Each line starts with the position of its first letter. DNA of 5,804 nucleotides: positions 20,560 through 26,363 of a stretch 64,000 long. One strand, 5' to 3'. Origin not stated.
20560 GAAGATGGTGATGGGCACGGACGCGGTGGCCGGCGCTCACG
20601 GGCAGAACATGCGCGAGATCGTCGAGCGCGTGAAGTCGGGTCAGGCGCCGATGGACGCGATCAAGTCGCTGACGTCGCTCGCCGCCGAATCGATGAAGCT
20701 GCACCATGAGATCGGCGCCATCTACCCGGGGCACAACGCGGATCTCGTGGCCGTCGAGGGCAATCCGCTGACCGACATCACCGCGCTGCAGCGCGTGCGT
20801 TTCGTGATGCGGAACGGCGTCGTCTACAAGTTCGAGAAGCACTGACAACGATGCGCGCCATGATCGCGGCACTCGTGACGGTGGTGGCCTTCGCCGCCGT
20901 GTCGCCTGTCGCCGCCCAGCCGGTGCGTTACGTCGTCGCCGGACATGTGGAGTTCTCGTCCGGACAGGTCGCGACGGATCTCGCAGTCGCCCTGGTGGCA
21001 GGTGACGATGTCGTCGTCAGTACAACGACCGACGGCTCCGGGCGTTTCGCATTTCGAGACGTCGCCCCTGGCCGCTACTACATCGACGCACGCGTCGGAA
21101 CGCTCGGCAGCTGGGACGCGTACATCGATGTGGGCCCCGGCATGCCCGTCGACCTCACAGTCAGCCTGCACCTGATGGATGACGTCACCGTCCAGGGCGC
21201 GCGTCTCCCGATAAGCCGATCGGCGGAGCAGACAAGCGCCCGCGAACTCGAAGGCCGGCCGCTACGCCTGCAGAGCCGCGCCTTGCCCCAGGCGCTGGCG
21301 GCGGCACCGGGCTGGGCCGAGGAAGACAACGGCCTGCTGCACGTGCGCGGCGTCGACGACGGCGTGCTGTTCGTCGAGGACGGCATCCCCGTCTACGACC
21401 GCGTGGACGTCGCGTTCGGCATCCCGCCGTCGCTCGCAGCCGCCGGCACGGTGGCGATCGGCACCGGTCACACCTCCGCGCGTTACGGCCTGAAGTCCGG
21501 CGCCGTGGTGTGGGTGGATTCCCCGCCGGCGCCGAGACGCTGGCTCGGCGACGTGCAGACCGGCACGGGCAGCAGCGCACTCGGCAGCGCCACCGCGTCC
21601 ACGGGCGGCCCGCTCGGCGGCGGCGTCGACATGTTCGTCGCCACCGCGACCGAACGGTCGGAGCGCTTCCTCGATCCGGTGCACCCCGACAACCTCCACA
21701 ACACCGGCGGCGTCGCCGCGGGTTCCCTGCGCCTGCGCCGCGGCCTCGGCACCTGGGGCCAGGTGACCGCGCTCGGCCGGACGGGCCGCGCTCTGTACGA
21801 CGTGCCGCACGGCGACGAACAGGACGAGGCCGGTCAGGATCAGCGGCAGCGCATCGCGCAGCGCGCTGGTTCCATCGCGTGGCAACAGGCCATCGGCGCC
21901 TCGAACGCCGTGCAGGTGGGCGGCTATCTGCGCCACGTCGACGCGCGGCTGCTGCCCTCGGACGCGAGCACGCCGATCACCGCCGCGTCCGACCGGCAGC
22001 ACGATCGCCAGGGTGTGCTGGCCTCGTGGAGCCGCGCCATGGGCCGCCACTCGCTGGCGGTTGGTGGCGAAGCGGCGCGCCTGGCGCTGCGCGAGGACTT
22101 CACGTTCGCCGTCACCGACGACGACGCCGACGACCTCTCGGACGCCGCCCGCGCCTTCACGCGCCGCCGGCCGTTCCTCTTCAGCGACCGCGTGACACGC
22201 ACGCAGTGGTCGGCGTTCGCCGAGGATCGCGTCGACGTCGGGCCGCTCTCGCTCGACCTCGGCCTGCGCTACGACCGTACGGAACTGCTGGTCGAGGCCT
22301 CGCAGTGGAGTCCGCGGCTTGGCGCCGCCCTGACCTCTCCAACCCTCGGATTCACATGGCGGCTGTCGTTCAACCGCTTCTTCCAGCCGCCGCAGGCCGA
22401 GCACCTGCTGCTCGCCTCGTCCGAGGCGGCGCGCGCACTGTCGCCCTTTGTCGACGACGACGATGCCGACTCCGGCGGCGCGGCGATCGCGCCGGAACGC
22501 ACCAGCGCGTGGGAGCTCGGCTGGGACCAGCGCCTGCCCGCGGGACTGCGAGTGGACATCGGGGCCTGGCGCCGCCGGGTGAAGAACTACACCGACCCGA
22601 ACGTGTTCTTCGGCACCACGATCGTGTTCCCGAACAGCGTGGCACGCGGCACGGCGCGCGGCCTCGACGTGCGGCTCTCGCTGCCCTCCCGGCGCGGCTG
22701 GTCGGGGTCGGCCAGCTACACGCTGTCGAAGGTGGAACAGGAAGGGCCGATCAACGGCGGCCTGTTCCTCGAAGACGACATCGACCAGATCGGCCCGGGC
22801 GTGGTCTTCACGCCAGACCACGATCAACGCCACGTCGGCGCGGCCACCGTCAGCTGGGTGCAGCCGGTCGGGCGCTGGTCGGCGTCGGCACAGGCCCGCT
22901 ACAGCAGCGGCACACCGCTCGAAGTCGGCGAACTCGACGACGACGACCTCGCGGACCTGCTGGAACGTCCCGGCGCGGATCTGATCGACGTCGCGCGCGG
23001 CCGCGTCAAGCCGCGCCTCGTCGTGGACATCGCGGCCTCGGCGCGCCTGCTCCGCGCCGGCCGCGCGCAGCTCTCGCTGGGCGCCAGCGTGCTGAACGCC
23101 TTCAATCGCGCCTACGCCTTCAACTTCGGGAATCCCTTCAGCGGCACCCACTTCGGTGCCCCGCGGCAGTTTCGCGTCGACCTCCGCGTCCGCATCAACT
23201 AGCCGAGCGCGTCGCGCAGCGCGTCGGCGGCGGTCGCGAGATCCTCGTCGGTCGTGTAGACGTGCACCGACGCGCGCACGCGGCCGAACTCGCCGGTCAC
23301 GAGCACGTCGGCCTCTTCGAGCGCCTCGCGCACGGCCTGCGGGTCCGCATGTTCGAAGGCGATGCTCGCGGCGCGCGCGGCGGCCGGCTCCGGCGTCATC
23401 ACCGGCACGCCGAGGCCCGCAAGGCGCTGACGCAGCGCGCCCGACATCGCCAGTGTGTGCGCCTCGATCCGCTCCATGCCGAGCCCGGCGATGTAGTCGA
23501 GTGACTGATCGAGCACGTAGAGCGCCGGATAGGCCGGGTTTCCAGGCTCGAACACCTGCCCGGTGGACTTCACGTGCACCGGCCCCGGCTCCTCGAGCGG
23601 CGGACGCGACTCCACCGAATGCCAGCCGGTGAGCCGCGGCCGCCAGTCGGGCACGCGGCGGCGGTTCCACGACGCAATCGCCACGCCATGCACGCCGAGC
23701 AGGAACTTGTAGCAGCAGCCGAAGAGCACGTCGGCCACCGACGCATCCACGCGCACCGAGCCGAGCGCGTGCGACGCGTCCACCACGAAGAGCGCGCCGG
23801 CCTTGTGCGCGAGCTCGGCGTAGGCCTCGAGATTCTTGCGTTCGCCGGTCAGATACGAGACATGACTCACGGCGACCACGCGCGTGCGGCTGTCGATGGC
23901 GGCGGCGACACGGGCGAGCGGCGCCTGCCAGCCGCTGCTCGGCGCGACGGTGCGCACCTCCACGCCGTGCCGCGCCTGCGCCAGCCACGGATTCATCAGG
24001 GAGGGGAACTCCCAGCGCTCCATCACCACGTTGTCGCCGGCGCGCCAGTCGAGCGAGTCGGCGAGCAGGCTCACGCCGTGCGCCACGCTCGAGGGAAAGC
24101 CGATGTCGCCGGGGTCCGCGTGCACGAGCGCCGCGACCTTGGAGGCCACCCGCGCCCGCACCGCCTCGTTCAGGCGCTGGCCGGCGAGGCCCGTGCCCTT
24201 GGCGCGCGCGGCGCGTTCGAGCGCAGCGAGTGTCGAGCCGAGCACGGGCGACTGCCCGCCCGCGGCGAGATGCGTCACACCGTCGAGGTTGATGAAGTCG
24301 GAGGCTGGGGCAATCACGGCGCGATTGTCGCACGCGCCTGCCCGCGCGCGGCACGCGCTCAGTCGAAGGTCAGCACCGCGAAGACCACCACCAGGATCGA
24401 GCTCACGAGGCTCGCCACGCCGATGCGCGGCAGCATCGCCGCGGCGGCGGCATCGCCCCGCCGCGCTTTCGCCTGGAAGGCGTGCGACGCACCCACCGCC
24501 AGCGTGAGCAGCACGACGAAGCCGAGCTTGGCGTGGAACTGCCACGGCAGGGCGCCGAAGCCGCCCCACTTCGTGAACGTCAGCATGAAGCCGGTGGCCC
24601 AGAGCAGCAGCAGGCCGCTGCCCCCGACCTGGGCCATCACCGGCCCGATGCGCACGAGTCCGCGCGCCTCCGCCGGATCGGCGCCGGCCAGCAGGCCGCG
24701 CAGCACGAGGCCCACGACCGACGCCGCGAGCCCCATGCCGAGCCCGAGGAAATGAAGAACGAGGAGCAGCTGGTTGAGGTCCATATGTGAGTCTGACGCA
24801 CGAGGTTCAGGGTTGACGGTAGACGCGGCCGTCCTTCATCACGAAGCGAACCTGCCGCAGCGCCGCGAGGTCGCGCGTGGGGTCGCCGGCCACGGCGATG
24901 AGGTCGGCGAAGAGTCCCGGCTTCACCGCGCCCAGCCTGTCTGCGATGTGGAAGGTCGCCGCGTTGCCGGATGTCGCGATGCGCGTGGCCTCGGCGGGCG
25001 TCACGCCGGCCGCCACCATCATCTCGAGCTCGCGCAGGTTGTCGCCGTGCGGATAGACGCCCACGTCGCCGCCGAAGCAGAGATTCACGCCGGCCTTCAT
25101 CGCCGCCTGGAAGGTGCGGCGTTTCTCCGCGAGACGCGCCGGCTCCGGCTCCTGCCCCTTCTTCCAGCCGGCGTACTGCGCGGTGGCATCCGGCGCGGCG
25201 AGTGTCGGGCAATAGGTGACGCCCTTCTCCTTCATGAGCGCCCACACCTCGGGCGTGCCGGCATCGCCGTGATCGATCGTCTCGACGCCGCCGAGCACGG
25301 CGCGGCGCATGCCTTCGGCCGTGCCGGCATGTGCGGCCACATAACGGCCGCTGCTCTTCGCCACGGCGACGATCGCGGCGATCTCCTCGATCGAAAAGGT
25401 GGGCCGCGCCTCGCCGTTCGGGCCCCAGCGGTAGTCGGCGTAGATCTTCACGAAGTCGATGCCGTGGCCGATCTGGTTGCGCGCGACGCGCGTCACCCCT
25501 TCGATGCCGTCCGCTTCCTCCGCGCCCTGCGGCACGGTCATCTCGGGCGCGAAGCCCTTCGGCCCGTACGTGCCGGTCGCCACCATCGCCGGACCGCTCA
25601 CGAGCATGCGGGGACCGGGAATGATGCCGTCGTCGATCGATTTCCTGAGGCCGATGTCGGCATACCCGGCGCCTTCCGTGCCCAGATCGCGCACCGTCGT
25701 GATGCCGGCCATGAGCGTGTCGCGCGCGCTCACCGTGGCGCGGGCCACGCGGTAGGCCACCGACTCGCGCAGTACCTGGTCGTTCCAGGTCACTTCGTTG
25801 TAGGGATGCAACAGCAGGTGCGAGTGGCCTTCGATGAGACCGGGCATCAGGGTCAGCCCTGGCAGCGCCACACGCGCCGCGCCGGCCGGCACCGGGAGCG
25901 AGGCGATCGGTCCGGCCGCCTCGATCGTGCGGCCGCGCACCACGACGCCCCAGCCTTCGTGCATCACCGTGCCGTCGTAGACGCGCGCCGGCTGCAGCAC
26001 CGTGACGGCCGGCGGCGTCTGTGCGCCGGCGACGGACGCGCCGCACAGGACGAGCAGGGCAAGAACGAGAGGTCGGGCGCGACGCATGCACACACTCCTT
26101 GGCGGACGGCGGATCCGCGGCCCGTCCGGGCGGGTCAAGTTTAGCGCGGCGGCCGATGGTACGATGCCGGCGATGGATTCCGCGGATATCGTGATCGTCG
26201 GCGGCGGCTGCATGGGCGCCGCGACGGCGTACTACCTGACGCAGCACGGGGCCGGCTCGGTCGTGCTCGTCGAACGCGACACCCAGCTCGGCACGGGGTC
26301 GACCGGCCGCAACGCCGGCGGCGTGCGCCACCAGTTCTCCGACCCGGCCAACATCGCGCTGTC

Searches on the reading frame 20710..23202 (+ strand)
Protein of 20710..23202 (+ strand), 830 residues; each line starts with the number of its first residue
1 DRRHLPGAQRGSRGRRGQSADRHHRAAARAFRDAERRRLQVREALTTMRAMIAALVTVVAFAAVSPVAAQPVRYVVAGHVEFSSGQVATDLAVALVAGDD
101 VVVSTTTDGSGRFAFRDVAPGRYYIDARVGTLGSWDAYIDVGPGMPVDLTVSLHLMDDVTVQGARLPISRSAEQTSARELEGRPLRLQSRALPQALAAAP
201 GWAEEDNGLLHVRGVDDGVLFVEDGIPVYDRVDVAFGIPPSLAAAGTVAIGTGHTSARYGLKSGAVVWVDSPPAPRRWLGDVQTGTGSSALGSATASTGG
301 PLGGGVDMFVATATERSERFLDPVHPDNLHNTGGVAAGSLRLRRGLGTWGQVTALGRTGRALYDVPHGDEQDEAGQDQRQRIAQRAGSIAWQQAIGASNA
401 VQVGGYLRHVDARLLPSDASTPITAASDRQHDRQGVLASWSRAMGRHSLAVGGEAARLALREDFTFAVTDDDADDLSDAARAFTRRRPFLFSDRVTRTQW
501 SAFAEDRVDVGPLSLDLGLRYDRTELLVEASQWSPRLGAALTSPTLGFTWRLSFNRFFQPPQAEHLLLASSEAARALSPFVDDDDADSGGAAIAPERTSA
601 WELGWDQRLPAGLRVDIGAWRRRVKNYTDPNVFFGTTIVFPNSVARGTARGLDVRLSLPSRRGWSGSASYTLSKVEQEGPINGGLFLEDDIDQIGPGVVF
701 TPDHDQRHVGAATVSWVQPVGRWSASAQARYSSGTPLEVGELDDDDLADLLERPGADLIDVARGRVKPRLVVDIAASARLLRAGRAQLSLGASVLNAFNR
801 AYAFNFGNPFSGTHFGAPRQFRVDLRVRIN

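Call 24: search_protein_families(library=pfam, proteins=[window:20710-23202:+], max_evalue=0.0001)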
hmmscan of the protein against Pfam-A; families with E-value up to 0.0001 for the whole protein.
window:20710-23202:+ (830 aa): 3 families
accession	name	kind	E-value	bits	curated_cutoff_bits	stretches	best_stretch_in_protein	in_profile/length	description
PF00593.30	TonB_dep_Rec_b-barrel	-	2.3e-28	100.7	27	1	342-794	17-433/436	TonB dependent receptor-like, beta-barrel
PF13620.12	CarboxypepD_reg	-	1.3e-09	38.7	32.3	1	76-153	2-81/82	Carboxypeptidase regulatory-like domain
PF25183.1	OMP_b-brl_4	-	1.1e-05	24.5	30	0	434-531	286-400/838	Outer membrane beta barrel domain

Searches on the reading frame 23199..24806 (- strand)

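Call 26: search_protein_families(library=pfam, proteins=[window:23199-24806:-], max_evalue=0.0001)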
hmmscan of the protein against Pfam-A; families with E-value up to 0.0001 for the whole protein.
window:23199-24806:- (535 aa): 3 families
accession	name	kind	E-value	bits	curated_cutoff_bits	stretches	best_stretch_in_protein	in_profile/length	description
PF00266.25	Aminotran_5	-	4.8e-36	124.9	21.5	1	211-523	40-368/371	Aminotransferase class-V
PF01041.23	DegT_DnrJ_EryC1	-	2e-06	27.7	19.8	1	242-352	49-154/360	DegT/DnrJ/EryC1/StrS aminotransferase family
PF00155.27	Aminotran_1_2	-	9.8e-06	25.4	19.7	0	199-349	30-191/361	Aminotransferase class I and II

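Call 53: search_protein_families(library=ncbifam, proteins=[window:23199-24569:-], max_evalue=0.00001)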
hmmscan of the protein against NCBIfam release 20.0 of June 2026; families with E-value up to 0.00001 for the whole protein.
window:23199-24569:- (456 aa): 15 families
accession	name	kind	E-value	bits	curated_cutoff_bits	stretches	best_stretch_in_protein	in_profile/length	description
TIGR01979.1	sufS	subfamily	2.7e-25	89.1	475.1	1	140-413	66-344/403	SufS family cysteine desulfurase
TIGR01976.1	am_tr_V_VC1184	hypoth_equivalog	8.3e-24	84.6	352.35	1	92-425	19-359/401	cysteine desulfurase-like protein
NF006791.0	PRK09295.1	equivalog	1.9e-18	66.8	661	1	134-406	69-338/406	cysteine desulfurase SufS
TIGR01977.1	am_tr_V_EF2568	hypoth_equivalog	1.8e-17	63.5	377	1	145-421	53-327/376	cysteine desulfurase family protein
NF040779.1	Sec_lyase_SclA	exception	2.9e-14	52.8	525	1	145-423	52-329/378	selenocysteine lyase SclA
TIGR01814.1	kynureninase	equivalog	6.9e-13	48.2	246.4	1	223-455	164-399/400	kynureninase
TIGR03392.1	FeS_syn_CsdA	equivalog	1.2e-11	44.4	493.6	1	144-386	68-312/398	cysteine desulfurase CsdA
NF008126.0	PRK10874.1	equivalog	1.7e-11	43.9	607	1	143-384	70-313/401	cysteine desulfurase CsdA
NF041166.1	f2_encap_cargo1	exception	3.7e-09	36.2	800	1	152-371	306-526/623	family 2A encapsulin nanocompartment cargo protein cysteine desulfurase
NF010611.0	PRK14012.1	equivalog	1.7e-08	33.8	548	1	134-281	50-199/406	IscS subfamily cysteine desulfurase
TIGR03402.1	FeS_nifS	equivalog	2.2e-08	33.3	530.75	1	132-281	39-189/379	cysteine desulfurase NifS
TIGR03235.1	DNA_S_dndA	equivalog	6.1e-07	29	480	1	130-296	37-207/353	cysteine desulfurase DndA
TIGR03403.1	nifS_epsilon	equivalog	9.8e-07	27.9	587.7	1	171-283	83-195/382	NifS family cysteine desulfurase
TIGR02006.1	IscS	equivalog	1.4e-06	27.6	643.2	1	134-281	46-195/402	IscS subfamily cysteine desulfurase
TIGR01325.1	O_suc_HS_sulf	equivalog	3.5e-06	25.9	510.05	1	176-268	91-179/380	O-succinylhomoserine sulfhydrylase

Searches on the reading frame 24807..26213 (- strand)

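Call 7: search_protein_families(library=pfam, proteins=[window:24807-26213:-], max_evalue=0.001)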
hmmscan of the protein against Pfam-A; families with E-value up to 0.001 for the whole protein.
window:24807-26213:- (468 aa): 2 families
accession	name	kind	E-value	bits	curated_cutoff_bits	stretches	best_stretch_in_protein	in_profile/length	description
PF01979.26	Amidohydro_1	-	1.4e-33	117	25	1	121-464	1-344/345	Amidohydrolase family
PF07969.17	Amidohydro_3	-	8e-11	42.5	29.7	1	268-464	254-470/472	Amidohydrolase family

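Call 53: search_protein_families(library=ncbifam, proteins=[window:24807-26213:-], max_evalue=0.00001)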
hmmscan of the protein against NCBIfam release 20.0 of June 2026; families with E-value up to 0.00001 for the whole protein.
window:24807-26213:- (468 aa): 2 families
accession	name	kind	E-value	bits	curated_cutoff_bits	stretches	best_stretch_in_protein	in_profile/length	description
NF051886.1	XaaProDiPepCaul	equivalog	2.7e-85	286.8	500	1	88-466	19-398/398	Xaa-Pro dipeptidase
NF011989.0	PRK15446.2-5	equivalog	6.7e-06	25.1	565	0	82-174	16-97/385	alpha-D-ribose 1-methylphosphonate 5-triphosphate diphosphatase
